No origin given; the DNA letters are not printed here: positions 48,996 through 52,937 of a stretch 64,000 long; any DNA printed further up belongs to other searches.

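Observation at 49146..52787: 1213-aa protein combining a CsgG-like module, TPR, a BNR/Asp-box sialidase-like propeller and a Reg_prop propeller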

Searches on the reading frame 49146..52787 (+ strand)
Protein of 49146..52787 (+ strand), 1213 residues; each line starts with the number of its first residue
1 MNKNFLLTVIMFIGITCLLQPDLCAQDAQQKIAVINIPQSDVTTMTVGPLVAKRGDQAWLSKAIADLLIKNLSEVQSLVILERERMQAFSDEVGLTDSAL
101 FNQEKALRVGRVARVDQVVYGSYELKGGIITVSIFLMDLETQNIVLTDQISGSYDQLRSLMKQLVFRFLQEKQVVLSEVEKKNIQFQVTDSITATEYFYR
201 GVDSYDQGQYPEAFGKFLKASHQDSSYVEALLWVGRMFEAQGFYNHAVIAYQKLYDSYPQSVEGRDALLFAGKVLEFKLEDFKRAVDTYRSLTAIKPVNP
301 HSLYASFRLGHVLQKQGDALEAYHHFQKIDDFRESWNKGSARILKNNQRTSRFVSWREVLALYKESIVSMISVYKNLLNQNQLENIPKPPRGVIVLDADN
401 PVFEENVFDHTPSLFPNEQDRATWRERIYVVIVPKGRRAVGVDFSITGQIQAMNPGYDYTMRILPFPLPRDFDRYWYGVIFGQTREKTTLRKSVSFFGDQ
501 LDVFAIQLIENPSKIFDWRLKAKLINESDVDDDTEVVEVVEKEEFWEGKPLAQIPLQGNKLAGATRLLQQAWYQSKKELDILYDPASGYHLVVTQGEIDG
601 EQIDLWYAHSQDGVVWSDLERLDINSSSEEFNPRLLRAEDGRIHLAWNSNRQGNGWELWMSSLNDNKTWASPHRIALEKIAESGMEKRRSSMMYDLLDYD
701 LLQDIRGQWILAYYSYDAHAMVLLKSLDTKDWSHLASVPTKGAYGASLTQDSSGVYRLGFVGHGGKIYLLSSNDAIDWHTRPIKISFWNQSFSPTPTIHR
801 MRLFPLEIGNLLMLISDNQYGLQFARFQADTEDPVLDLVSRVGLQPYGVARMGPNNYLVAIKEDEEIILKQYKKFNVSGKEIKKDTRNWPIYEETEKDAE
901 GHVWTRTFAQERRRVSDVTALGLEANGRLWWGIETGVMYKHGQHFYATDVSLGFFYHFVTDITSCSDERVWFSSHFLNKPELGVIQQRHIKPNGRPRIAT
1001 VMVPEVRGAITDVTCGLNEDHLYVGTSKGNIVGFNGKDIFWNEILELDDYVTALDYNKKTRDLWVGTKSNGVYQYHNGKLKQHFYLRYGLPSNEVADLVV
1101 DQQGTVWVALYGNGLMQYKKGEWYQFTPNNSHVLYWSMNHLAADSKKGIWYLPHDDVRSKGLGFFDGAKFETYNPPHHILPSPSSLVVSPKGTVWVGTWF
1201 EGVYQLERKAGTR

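Call 3: search_protein_families(library=pfam, proteins=[window:49146-52787:+], max_evalue=1)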
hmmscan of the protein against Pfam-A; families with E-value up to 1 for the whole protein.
window:49146-52787:+ (1213 aa): 17 families
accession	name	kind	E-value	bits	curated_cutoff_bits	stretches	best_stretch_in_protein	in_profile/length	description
PF07494.17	Reg_prop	-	2.2e-07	30.7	20.4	1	1089-1110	1-22/24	Two component regulator propeller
PF07719.23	TPR_2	-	4.7e-06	26.7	27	1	195-220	2-27/34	Tetratricopeptide repeat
PF13414.12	TPR_11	-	7.7e-06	25.9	26.8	1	205-242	5-42/42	TPR repeat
PF13432.12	TPR_16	-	2.8e-05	24.9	32.7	1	205-261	8-64/65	Tetratricopeptide repeat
PF03783.19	CsgG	-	3.4e-05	23.7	20.8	1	30-122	10-97/210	Curli production assembly/transport component CsgG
PF13088.12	BNR_2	-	5.6e-05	23.1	31.4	1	602-787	17-206/277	BNR repeat-like domain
PF13424.12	TPR_12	-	0.0001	22.9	30.1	0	229-295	11-74/77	Tetratricopeptide repeat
PF13174.12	TPR_6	-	0.00095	20.1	26.3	1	229-261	1-33/33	Tetratricopeptide repeat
PF08450.18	SGL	-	0.014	15.5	26.3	1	1062-1131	52-125/246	SMP-30/Gluconolactonase/LRE-like region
PF13428.12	TPR_14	-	0.019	16.1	23.5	0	228-268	1-41/44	Tetratricopeptide repeat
PF12895.13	ANAPC3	-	0.051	14.3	27.2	0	275-329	16-49/82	Anaphase-promoting complex, cyclosome, subunit 3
PF04616.20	Glyco_hydro_43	-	0.053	13.3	32.2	1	589-669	79-161/288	Glycosyl hydrolases family 43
PF13181.12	TPR_8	-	0.065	13.9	25.7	0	271-298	7-33/34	Tetratricopeptide repeat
PF24355.1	DUF7514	-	0.12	12.6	27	1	60-105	17-61/160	Domain of unknown function (DUF7514)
PF01436.27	NHL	-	0.15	12.6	20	0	1096-1109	5-18/28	NHL repeat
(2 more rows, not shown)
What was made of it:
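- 49677..50285 (+): TPR superhelix (residues 178-380). Pfam TPR_2/11/16/12/6 match (call 3).
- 50790..51770 (+): Six-bladed BNR (sialidase-superfamily) beta-propeller (residues 549-875). Degenerate Asp-box-like motifs lie at residues 610, 662, 726 and 772. Pfam BNR_2 matches 602-787 at 23.1 bits, below the cut-off (call 3).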

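Call 5: find_homologous_proteins(query=window:49146-52784:+)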
Query window:49146-52784:+ (1213 aa): 28 proteins with E <= 0.001 among 8000 candidates.
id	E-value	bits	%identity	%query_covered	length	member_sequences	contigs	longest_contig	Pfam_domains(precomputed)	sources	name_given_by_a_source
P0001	0.0e+0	2829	100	100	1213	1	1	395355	PF07494.18,PF13414.13,PF03783.21,PF07719.24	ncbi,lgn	-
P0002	0.0e+0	1666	58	100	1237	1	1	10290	PF07494.18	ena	-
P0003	0.0e+0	1626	56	100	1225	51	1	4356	PF07494.18,PF03783.21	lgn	-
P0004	0.0e+0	1618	56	100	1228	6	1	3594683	PF07494.18,PF03783.21,PF07719.24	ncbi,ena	-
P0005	0.0e+0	1496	53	99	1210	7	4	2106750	PF07494.18,PF03783.21,PF13432.13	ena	-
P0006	0.0e+0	1445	52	99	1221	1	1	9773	PF07494.18,PF13432.13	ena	-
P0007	0.0e+0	1276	48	97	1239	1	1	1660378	PF07494.18,PF03783.21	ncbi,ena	-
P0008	0.0e+0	1234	46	97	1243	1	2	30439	PF07494.18,PF03783.21,PF13432.13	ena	-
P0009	0.0e+0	1212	46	99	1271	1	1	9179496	PF14559.13,PF07494.18,PF13414.13,PF13176.13,PF13432.13,PF13428.13,PF07719.24,PF13174.13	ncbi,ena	-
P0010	0.0e+0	1178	45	96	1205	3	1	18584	PF14559.13,PF07494.18,PF13432.13,PF13181.13,PF13088.13,PF13174.13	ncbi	ncbi:MAG: exo-alpha-sialidase [Candidatus Methylomirabilales bacterium]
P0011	0.0e+0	1057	45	91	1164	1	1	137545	PF03783.21,PF13174.13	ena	-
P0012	1.7e-287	975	56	62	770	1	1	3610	PF03783.21,PF07719.24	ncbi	ncbi:MAG: CsgG/HfaB family protein, partial [Acidobacteriota bacterium]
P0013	5.0e-246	838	38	96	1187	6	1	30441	PF03783.21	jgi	jgi:TolB-like protein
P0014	5.9e-243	827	36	96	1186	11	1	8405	PF07494.18,PF03783.21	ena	-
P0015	3.2e-239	815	37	96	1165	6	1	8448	PF03783.21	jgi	jgi:TolB-like protein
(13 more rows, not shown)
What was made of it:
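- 49146..52787 (+): ORF of the 1213-aa protein (stop codon included). An identical protein, P0001, is on record (call 5).
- Checked: An identical protein is on record in NCBI and Logan (call 5).
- P0012 is named "CsgG/HfaB family protein" (call 5). All non-family sequence hits of the full protein that carry domain annotation are Reg_prop proteins, mostly sensor kinases (call 5). JGI names two homologues "TolB-like protein" (call 5).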

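Call 12: find_encoding_contigs(protein=P0001, flank=10000, max_places=3)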
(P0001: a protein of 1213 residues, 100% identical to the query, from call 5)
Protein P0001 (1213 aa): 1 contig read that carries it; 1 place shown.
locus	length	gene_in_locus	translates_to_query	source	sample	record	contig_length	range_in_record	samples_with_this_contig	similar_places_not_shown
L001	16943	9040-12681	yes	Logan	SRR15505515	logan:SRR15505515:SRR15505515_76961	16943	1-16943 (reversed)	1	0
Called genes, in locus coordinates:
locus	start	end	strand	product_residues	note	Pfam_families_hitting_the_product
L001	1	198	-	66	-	?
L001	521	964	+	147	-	PF12158:DUF3592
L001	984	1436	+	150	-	-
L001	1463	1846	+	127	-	PF00392:GntR, PF21984:DnaD_N (weak), PF13730:HTH_36 (faint)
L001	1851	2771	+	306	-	PF00005:ABC_tran, PF13304:AAA_21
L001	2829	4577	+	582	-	-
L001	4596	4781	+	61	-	-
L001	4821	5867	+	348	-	PF09865:DUF2092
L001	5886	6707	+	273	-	-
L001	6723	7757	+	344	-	PF03783:CsgG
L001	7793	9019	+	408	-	-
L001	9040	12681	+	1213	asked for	PF03783:CsgG (weak), PF07719:TPR_2 (faint), PF13414:TPR_11 (faint), PF07494:Reg_prop (faint)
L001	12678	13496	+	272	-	PF03783:CsgG (weak), PF13174:TPR_6 (faint)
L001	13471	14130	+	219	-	-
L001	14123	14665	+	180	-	-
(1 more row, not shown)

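Call 13: find_related_loci(query=A1, collection=genome_contigs, flank=10000)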
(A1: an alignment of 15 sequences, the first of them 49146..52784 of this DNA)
Query A1 (1213 aa) in genome_contigs; peptide patterns used: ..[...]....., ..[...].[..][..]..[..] (x = any residue, [..] = any of these).
116 stretches matched a pattern; 61 encode a relative of the query (tblastn E <= 1e-3); 60 distinct loci.
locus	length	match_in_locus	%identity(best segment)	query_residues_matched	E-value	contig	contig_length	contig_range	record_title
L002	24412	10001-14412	56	1-1209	0e+0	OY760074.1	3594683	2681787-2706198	MAG: Acidobacteriota bacterium isolate e8b00ceb-3b51-4674-b3e1-58c3ce2e7457 genome assembly, chromosome: 1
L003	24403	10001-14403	48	29-1209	0e+0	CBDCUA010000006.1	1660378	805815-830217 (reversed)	MAG: Phycisphaeraceae bacterium isolate ab2f064c-c327-4047-8da2-9c7ef337f7e9 genome assembly, contig: contig_6, whole ge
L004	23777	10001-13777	46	8-1206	0e+0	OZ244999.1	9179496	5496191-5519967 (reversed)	MAG: Planctomycetota bacterium isolate 5a0c312b-e6f1-480a-aa4e-ac94299b485f genome assembly, chromosome: 1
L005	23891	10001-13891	43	29-1212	0e+0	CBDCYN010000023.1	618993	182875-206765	MAG: Phycisphaeraceae bacterium isolate 2d72df3c-1958-40e7-af3c-25a6412fd2e5 genome assembly, contig: contig_23, whole g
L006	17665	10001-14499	40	3-1207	0e+0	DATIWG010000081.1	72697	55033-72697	MAG TPA_asm: Nitrosotalea sp. isolate SMAG_U15217 k141_2270070, whole genome shotgun sequence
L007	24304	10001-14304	38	44-1206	0e+0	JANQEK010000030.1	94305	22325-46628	MAG: Nitrospinaceae bacterium isolate PL23a_bin.2 k99_4558869, whole genome shotgun sequence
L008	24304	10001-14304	36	6-1209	0e+0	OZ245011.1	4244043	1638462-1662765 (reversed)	MAG: Nitrospinaceae bacterium isolate 04370925-b84a-440d-9222-898c7f7ce6c7 genome assembly, chromosome: 1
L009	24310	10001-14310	36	37-1209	0e+0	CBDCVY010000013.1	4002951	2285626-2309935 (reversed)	MAG: Nitrospinaceae bacterium isolate b0709e44-287e-4b74-9289-be2073200a22 genome assembly, contig: contig_13, whole gen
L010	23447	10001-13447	37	40-1209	0e+0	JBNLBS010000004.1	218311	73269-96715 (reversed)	MAG: Methylococcaceae bacterium isolate C2.bin.22.strict NODE_4_length_218311_cov_11.532818, whole genome shotgun sequen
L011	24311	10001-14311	38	33-1209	0e+0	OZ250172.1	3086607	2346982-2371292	MAG: Nitrospinaceae bacterium isolate cd866322-5d00-4b03-892d-fccb04dfdca5 genome assembly, chromosome: 1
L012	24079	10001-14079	34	32-1210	0e+0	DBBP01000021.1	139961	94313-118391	MAG TPA_asm: Proteobacteria bacterium UBA981 UBA981_contig_8427, whole genome shotgun sequence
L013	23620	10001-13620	32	38-1208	0e+0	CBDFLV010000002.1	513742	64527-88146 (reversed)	MAG: Acidobacteriota bacterium isolate 7a8d91ef-8417-43da-8691-8f404d5ac280 genome assembly, contig: contig_2, whole gen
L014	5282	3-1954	43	40-1213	3e-104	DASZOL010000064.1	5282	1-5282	MAG TPA_asm: Candidatus Methylomirabilota bacterium isolate SMAG_U5944 k141_1626835, whole genome shotgun sequence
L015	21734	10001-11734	35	15-555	8e-98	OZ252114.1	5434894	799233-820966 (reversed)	MAG: Acidobacteriota bacterium isolate 28223251-268b-4a32-9235-904b27f41ce0 genome assembly, chromosome: 1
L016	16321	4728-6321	32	24-290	3e-40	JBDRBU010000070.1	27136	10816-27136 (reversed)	MAG: Candidatus Firestonebacteria bacterium isolate MEGAHIT-group-1.147 k141_398412, whole genome shotgun sequence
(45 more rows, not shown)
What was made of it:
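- The loci come from Acidobacteriota, Phycisphaerae, other Planctomycetota, Nitrospinaceae, Methylococcaceae, another proteobacterium and Methylomirabilota (call 13). The patchy, HGT-like distribution of the cassette (call 13) fits an accessory function better than a core envelope function.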

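Call 18: list_cluster_members(proteins=[P0001, P0004, P0009, P0010])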
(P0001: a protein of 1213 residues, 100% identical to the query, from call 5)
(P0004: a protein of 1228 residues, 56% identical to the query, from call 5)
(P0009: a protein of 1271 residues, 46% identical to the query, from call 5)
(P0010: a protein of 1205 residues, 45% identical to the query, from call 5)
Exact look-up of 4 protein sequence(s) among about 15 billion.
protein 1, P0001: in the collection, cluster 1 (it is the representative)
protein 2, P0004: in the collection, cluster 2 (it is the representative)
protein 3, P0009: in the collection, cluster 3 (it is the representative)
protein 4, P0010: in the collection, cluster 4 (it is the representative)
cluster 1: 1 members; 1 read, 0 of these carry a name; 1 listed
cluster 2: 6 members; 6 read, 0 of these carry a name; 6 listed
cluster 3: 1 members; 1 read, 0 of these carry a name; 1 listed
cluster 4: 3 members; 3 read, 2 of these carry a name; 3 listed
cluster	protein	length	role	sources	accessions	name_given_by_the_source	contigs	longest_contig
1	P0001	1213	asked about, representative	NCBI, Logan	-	-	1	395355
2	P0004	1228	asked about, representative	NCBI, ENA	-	-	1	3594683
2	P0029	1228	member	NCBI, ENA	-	-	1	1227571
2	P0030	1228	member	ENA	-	-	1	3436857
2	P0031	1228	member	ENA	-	-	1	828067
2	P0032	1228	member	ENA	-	-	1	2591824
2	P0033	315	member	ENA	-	-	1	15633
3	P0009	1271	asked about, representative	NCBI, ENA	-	-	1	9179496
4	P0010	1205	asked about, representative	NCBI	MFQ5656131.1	MAG: exo-alpha-sialidase [Candidatus Methylomirabilales bacterium]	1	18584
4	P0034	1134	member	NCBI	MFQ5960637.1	MAG: exo-alpha-sialidase [Candidatus Methylomirabilales bacterium]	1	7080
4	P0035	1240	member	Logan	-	-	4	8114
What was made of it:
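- P0010 is named "exo-alpha-sialidase" by NCBI (calls 5, 18).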

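Call 19: search_protein_families(library=ncbifam, proteins=[window:49146-52784:+], max_evalue=0.1)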
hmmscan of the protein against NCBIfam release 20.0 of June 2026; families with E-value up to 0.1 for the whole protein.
window:49146-52784:+ (1213 aa): 11 families
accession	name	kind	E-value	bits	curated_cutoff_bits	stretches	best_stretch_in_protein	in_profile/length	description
NF040959.1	MamA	equivalog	9.1e-09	35.1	200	1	170-328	13-164/204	magnetosome protein MamA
TIGR02795.1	tol_pal_ybgF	equivalog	1.1e-07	32.5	90.1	2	197-291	5-101/119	tol-pal system protein YbgF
TIGR04510.1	mod_pep_cyc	subfamily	0.0002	20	400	1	105-331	310-529/814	putative peptide modification system cyclase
NF052228.1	T9SS_PorZ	equivalog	0.00036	19.1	260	1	1064-1129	602-669/757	type IX secretion system anionic LPS delivery protein PorZ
NF047371.1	FlcA_CTERM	equivalog_domain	0.00074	18.1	300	1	199-260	478-539/646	periplasmic flagellar collar protein FlcA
TIGR03302.1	OM_YfiO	subfamily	0.0055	16.2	81.4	1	241-316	46-120/239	outer membrane protein assembly factor BamD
TIGR02917.1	PEP_TPR_lipo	equivalog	0.0067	14.3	312.2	1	193-306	124-233/899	XrtA/PEP-CTERM system TPR-repeat protein PrsT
NF052312.1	T9SS_PorW_SprE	equivalog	0.019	13.6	250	1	212-331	125-244/716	type IX secretion system periplasmic lipoprotein PorW/SprE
NF008068.0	PRK10803.1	equivalog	0.028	14.4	383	0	211-280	163-232/263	cell division protein CpoB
NF008753.0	PRK11788.1-1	equivalog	0.083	12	395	0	199-265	40-106/389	lipopolysaccharide assembly protein LapB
NF008755.0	PRK11788.1-3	equivalog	0.095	12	430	0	189-269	31-111/388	lipopolysaccharide assembly protein LapB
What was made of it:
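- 49677..50285 (+): NCBIfam gives weak YbgF/CpoB and MamA TPR hits (call 19).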

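Call 20: search_solved_structures(query=A1, max_evalue=1)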
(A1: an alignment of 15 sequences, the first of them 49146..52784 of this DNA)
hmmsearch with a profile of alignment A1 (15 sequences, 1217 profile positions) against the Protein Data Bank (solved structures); distinct sequences matched with E-value up to 1: 124 (the best 60 are shown).
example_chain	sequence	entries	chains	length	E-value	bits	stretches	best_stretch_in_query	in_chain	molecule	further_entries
4a2l_A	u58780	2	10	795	5.9e-27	96.9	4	1028-1209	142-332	TWO-COMPONENT SYSTEM SENSOR HISTIDINE KINASE/RESPONSE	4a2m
9qhb_A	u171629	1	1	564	6.4e-23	83.5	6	207-335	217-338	Engineered tetratricopeptide repeat protein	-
3v9f_A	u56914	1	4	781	1.2e-18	69.3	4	1049-1208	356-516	Two-component system sensor histidine kinase/response regulator, hybrid (One-component sys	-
8bu0_A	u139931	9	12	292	3.5e-15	57.8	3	207-342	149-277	Consensus tetratricopeptide repeat protein | Crystal structure of an 8-repeat consensus TPR superhelix with Zinc. | Monomer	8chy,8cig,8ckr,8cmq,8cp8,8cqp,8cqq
9qhc_A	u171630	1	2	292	1.6e-14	55.7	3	207-352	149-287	Engineered tetratricopeptide repeat protein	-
3ott_A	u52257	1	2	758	8.2e-11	43.4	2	1025-1157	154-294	Two-component system sensor histidine kinase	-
3va6_A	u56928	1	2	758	8.3e-11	43.4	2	1025-1157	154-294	Two-component system sensor histidine kinase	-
7obi_A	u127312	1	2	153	2.1e-10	42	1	213-338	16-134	CTPR-rv4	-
7yea_A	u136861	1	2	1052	3.2e-09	38.1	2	213-351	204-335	UDP-N-acetylglucosamine--peptide N-acetylglucosaminyltransferase 110 kDa subunit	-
7yeh_B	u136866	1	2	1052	3.2e-09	38.1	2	213-351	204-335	UDP-N-acetylglucosamine--peptide N-acetylglucosaminyltransferase 110 kDa subunit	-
7ntf_A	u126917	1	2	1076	3.4e-09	38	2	213-351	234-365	Isoform 1 of UDP-N-acetylglucosamine--peptide N-acetylglucosaminyltransferase 110 kDa subu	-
6tjh_A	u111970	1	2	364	6.4e-09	37.1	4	1017-1124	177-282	Cake9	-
6tji_A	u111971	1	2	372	7e-09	37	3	1017-1124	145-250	Cake10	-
9gzg_A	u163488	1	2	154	8.4e-09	36.7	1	213-353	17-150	Engineered CTPR protein with glutamic acids for conductivity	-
6i3a_A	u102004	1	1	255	1.9e-08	35.5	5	1147-1203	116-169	v22Pizza6-AYW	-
6g5s_A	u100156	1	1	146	5.6e-06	27.4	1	214-315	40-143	Cell division coordinator CpoB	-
5m11_A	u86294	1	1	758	0.00011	23.1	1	1099-1162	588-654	Immunoreactive 84kD antigen PG93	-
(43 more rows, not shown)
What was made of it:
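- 51798..52784 (+): Seven-bladed Reg_prop beta-propeller (residues 885-1213). It carries a co-varying Cys965/Cys1015 pair. A family profile hits BT4663 4a2l at E 5.9e-27, 3v9f at 1.2e-18 and BT4673 3ott at 8e-11 (call 20).
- On Reg_prop (two-component regulator propeller), domain level: BT4663 is hit at E 5.9e-27 (call 20).
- Closest known: Periplasmic sensor domains of Bacteroides hybrid two-component systems. Same: The family profile hits 4a2l at E 5.9e-27 and PorZ 5m11 at 1e-4 (call 20).
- Checked: A family profile hits the BT4663 periplasmic sensor 4a2l at E 5.9e-27 (call 20).
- The TPR region gives its best specific hits to YbgF/CpoB, TIGR02795 at E 1.1e-7 and PDB 6g5s (calls 19, 20).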
